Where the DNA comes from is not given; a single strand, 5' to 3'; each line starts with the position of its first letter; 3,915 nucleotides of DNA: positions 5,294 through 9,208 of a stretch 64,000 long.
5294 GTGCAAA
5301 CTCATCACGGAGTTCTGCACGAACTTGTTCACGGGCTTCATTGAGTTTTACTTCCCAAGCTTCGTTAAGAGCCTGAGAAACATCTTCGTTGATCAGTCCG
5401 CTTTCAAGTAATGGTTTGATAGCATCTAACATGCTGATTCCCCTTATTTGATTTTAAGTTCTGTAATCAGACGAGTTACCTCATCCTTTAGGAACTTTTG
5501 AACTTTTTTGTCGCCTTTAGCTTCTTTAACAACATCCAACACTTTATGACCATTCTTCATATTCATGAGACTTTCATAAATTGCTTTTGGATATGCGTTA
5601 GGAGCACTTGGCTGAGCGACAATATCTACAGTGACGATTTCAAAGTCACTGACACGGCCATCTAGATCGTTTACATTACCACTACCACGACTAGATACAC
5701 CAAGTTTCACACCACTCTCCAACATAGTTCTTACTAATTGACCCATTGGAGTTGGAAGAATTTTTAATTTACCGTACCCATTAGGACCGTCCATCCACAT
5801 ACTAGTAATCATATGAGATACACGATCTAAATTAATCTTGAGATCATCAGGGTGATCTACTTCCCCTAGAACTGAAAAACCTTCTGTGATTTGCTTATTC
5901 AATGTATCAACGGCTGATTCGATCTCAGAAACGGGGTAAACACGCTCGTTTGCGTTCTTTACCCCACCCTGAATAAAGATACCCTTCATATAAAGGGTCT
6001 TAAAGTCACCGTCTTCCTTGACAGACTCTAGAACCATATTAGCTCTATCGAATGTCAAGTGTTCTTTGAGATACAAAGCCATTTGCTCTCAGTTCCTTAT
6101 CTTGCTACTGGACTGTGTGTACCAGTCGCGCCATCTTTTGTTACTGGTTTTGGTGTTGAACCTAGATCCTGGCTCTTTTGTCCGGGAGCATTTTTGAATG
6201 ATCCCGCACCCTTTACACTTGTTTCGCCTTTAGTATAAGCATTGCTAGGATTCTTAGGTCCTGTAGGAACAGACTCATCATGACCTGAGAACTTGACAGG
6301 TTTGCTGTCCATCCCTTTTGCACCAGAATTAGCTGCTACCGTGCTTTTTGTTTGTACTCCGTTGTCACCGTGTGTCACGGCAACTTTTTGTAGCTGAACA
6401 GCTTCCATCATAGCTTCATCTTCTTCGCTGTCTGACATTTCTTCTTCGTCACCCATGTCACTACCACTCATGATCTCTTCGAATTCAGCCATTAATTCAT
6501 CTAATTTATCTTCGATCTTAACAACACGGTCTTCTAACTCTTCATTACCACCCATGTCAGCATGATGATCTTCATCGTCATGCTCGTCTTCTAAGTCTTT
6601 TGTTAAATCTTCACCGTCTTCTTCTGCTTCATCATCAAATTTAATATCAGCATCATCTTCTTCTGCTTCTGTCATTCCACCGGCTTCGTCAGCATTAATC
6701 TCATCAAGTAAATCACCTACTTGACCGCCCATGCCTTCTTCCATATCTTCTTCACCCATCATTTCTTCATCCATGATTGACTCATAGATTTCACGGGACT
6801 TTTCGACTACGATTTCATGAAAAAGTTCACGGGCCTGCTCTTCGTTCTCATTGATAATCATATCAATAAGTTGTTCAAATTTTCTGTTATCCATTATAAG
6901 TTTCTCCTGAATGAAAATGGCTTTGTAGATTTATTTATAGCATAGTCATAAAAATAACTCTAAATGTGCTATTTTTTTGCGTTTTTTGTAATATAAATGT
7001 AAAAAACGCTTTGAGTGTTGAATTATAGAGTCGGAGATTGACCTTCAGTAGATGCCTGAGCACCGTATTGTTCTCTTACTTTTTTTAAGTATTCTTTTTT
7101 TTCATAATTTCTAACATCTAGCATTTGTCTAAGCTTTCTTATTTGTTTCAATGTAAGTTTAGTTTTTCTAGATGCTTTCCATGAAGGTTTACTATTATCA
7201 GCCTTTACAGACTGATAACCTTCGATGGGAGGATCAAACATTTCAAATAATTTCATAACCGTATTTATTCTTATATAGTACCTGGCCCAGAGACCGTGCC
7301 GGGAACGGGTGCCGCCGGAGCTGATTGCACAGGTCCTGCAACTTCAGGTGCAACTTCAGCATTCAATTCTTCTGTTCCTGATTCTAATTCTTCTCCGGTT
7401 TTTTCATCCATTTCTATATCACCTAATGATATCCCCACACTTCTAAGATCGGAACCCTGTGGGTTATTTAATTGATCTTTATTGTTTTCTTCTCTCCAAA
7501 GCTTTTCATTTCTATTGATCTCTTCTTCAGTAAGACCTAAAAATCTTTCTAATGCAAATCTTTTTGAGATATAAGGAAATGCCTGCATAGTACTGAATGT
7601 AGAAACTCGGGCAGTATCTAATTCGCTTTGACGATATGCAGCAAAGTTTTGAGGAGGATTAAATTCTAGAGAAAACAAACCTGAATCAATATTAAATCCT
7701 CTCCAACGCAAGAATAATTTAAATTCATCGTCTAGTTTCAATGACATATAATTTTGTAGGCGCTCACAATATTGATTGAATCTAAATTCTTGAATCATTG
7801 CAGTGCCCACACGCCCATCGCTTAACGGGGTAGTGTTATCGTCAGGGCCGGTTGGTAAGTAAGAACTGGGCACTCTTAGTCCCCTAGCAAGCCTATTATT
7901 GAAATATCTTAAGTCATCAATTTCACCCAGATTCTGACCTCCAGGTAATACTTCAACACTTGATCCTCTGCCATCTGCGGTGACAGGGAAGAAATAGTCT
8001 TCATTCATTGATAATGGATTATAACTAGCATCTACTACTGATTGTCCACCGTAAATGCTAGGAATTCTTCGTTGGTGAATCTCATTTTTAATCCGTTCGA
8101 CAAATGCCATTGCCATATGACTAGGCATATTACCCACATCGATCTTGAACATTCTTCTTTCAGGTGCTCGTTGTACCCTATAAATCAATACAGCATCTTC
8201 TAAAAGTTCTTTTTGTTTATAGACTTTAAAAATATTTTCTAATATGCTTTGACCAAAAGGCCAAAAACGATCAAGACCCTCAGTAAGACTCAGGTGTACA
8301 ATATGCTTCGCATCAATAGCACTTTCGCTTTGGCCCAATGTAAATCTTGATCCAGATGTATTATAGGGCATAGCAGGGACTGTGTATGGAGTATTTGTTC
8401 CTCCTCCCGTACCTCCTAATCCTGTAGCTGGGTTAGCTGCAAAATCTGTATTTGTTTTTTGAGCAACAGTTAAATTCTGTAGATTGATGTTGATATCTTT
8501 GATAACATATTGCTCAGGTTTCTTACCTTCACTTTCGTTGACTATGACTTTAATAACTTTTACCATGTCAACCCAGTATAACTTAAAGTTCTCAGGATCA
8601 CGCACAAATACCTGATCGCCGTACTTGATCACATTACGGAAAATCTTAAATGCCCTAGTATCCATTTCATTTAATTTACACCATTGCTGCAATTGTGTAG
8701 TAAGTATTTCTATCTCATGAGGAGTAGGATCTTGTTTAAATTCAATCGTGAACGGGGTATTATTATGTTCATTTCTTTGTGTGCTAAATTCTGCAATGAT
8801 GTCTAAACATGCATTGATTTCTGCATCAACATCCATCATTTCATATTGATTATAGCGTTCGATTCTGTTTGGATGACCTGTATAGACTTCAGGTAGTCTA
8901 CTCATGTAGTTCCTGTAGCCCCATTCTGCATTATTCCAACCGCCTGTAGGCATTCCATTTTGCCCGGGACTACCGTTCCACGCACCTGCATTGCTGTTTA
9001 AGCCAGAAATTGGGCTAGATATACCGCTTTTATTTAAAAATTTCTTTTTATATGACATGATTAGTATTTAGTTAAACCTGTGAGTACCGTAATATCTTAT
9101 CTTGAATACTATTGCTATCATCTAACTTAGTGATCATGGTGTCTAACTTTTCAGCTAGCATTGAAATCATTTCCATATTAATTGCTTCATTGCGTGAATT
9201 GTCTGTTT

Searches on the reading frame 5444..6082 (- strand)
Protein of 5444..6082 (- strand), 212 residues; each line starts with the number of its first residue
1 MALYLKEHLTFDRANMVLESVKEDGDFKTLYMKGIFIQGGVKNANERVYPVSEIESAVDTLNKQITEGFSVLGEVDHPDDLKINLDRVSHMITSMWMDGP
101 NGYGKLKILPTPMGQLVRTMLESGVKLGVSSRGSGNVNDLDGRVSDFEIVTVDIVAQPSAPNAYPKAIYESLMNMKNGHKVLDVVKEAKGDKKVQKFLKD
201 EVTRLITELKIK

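Call 33: search_protein_families(library=phrogs, proteins=[window:5444-6082:-], max_evalue=0.001)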
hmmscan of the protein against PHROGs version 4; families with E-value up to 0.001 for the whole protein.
window:5444-6082:- (212 aa): 3 families
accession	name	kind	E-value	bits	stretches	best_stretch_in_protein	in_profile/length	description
phrog_207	-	head and packaging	2.3e-60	206.1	1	18-210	29-217/519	head maturation protease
phrog_22848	-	unknown function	4.4e-07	29.4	1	41-199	164-331/991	-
phrog_3014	-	head and packaging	0.00013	22.3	1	40-175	37-202/266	head maturation protease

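Call 34: search_protein_families(library=pfam, proteins=[window:5444-6082:-], max_evalue=0.001)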
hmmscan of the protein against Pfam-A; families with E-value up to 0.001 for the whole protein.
window:5444-6082:- (212 aa): 1 family
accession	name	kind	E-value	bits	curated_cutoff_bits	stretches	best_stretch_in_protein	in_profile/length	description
PF03420.18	Peptidase_S77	-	1e-27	97.4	27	1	16-171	30-196/198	Prohead core protein serine protease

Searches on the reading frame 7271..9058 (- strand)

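Call 33: search_protein_families(library=phrogs, proteins=[window:7271-9058:-], max_evalue=0.001)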
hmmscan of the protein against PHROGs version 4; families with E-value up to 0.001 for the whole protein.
window:7271-9058:- (595 aa): 1 family
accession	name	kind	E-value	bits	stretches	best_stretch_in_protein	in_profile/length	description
phrog_213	-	head and packaging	3.3e-106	357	1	49-535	44-508/528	portal protein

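Call 34: search_protein_families(library=pfam, proteins=[window:7271-9058:-], max_evalue=0.001)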
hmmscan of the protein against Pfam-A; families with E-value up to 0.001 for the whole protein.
window:7271-9058:- (595 aa): 1 family
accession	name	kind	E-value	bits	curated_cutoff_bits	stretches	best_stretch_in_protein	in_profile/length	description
PF07230.16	Portal_T4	-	1.4e-103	347.5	22.9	1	66-524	2-433/433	Bacteriophage T4-like portal protein (Gp20)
